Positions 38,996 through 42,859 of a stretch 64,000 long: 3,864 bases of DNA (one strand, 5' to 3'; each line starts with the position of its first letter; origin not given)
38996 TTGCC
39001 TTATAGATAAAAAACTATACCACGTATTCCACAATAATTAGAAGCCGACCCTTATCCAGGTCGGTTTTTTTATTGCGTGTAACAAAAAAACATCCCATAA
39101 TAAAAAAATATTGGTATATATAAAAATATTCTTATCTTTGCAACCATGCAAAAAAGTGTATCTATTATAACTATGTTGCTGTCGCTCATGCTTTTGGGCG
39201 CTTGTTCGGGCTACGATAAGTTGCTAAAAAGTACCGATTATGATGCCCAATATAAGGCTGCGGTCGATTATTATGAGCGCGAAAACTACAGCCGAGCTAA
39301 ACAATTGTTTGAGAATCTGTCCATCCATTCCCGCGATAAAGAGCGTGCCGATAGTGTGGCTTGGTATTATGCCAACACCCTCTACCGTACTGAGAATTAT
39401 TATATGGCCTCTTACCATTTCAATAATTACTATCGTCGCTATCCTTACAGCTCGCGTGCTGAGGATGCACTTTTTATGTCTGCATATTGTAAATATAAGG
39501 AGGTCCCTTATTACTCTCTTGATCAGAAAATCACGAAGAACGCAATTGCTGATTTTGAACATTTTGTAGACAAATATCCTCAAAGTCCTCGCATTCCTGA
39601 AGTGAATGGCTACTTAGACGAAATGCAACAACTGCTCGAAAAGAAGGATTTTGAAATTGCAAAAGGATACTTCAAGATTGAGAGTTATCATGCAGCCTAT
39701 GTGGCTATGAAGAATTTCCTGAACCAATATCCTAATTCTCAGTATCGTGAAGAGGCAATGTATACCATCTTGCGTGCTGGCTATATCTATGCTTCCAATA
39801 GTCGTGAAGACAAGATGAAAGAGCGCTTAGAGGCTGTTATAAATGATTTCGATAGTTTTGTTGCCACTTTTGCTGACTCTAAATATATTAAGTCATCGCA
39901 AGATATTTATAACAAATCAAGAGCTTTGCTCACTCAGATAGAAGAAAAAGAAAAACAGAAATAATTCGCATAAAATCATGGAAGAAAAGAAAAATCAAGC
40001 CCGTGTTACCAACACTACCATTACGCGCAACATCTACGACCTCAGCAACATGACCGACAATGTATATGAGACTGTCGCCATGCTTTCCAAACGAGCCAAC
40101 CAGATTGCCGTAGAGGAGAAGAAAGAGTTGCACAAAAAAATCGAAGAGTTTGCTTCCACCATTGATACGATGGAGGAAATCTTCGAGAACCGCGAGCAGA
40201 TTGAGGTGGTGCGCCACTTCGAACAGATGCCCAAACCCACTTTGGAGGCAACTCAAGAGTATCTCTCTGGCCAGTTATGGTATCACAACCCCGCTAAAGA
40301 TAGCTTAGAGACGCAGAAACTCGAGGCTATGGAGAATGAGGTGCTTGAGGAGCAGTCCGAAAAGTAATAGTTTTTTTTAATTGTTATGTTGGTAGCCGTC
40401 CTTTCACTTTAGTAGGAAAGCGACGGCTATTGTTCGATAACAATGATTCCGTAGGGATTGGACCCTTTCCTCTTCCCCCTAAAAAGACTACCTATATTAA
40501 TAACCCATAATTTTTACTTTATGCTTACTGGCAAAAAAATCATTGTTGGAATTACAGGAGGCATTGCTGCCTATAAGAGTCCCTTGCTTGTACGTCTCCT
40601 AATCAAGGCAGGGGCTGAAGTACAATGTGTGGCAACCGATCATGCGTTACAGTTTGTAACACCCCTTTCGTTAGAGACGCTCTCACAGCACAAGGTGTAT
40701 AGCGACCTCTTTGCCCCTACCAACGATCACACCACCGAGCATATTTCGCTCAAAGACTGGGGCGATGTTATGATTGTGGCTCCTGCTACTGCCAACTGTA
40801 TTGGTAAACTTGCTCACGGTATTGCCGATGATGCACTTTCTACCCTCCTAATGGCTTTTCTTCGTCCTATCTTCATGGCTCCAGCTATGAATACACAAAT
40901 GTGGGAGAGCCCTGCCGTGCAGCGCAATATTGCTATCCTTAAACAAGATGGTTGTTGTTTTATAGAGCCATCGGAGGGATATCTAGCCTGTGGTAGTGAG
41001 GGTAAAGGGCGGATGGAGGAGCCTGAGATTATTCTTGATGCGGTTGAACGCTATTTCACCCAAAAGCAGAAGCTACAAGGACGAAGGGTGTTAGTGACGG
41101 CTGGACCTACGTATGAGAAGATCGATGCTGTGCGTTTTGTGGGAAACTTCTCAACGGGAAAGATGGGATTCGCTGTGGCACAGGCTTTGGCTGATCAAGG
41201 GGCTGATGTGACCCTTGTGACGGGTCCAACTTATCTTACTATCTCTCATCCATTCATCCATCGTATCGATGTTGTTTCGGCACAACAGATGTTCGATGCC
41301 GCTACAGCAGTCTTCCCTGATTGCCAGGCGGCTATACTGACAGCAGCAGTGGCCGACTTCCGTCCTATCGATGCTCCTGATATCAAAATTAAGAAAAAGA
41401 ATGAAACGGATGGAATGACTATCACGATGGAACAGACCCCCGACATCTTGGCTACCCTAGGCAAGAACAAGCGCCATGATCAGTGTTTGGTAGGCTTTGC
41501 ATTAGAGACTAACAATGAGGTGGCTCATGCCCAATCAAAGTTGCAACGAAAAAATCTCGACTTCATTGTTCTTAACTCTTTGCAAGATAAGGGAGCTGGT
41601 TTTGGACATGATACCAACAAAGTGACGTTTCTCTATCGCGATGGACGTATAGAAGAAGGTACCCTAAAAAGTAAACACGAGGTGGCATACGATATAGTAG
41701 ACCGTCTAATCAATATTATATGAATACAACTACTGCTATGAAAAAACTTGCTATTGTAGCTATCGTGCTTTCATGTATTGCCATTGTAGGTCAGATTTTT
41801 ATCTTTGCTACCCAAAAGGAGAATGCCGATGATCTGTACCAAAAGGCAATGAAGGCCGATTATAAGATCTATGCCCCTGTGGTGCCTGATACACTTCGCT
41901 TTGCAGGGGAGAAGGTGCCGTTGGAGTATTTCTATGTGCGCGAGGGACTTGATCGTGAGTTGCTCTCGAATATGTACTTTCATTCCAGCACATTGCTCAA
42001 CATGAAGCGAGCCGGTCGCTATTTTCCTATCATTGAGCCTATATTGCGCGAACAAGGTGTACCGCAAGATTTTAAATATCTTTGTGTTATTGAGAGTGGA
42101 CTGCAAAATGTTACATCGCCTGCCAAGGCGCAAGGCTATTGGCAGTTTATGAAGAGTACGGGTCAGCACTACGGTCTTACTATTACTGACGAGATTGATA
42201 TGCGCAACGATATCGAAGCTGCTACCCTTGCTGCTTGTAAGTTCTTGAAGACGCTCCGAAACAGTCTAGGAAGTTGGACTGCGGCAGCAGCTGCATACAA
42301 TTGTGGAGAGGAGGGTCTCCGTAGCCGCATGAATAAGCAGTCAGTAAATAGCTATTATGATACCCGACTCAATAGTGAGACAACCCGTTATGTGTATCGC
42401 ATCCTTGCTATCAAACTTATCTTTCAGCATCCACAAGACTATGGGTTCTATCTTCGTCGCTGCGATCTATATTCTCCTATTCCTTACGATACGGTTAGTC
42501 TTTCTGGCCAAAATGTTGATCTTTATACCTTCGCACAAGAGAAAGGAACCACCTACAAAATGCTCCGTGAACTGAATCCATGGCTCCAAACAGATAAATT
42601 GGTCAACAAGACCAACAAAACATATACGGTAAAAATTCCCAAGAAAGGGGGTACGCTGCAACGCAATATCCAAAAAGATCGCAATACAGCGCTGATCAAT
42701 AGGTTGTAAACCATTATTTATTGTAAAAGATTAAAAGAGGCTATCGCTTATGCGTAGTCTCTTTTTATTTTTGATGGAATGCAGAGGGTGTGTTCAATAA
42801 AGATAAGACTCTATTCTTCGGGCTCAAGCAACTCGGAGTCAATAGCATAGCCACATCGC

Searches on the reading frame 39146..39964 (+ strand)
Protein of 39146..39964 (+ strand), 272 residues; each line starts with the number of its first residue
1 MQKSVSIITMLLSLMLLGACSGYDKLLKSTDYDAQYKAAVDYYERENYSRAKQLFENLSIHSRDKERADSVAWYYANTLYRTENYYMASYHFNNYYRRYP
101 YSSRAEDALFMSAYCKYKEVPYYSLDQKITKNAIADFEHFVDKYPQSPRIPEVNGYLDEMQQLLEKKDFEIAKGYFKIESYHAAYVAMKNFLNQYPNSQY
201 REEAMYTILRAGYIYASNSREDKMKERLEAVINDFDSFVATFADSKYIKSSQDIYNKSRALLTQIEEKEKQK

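Call 8: search_protein_families(library=pfam, proteins=[window:39146-39964:+])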
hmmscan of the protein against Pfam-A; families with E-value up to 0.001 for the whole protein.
window:39146-39964:+ (272 aa): 3 families
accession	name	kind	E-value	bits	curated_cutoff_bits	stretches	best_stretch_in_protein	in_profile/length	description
PF13525.12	YfiO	-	4.7e-17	62.9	25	1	34-208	7-184/203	Outer membrane lipoprotein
PF13174.12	TPR_6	-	2.6e-09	37.5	26.3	0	107-147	1-33/33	Tetratricopeptide repeat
PF13371.12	TPR_9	-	0.00095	19.6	35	0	131-151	46-66/73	Tetratricopeptide repeat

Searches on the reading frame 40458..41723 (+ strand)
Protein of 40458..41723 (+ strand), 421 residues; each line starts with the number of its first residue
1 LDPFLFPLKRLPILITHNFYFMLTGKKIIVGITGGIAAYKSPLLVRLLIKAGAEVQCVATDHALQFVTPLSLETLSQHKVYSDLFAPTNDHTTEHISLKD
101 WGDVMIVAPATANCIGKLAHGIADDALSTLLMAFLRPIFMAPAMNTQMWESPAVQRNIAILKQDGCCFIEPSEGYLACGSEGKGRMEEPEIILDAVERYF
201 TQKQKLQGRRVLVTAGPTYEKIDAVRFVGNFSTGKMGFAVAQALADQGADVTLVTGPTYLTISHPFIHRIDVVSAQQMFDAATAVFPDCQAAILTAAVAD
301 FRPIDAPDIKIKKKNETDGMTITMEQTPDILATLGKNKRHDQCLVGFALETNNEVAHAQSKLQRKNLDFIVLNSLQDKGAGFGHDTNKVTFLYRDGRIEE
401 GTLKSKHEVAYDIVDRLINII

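Call 8: search_protein_families(library=pfam, proteins=[window:40458-41723:+])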
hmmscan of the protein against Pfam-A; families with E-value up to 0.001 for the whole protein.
window:40458-41723:+ (421 aa): 2 families
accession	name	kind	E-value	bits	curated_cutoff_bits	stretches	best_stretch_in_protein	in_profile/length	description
PF04127.22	DFP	-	3.4e-69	232.8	22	1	206-391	1-185/186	DNA/pantothenate metabolism flavoprotein C-terminal domain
PF02441.25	Flavoprotein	-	3.6e-34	118.1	22.7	1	26-196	1-158/162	Flavoprotein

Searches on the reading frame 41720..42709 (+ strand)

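Call 8: search_protein_families(library=pfam, proteins=[window:41720-42709:+])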
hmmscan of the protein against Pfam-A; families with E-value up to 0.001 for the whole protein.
window:41720-42709:+ (329 aa): 1 family
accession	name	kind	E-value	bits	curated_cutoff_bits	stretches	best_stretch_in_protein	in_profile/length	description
PF01464.25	SLT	-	7.9e-16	58.1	21.3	1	105-207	4-108/117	Transglycosylase SLT domain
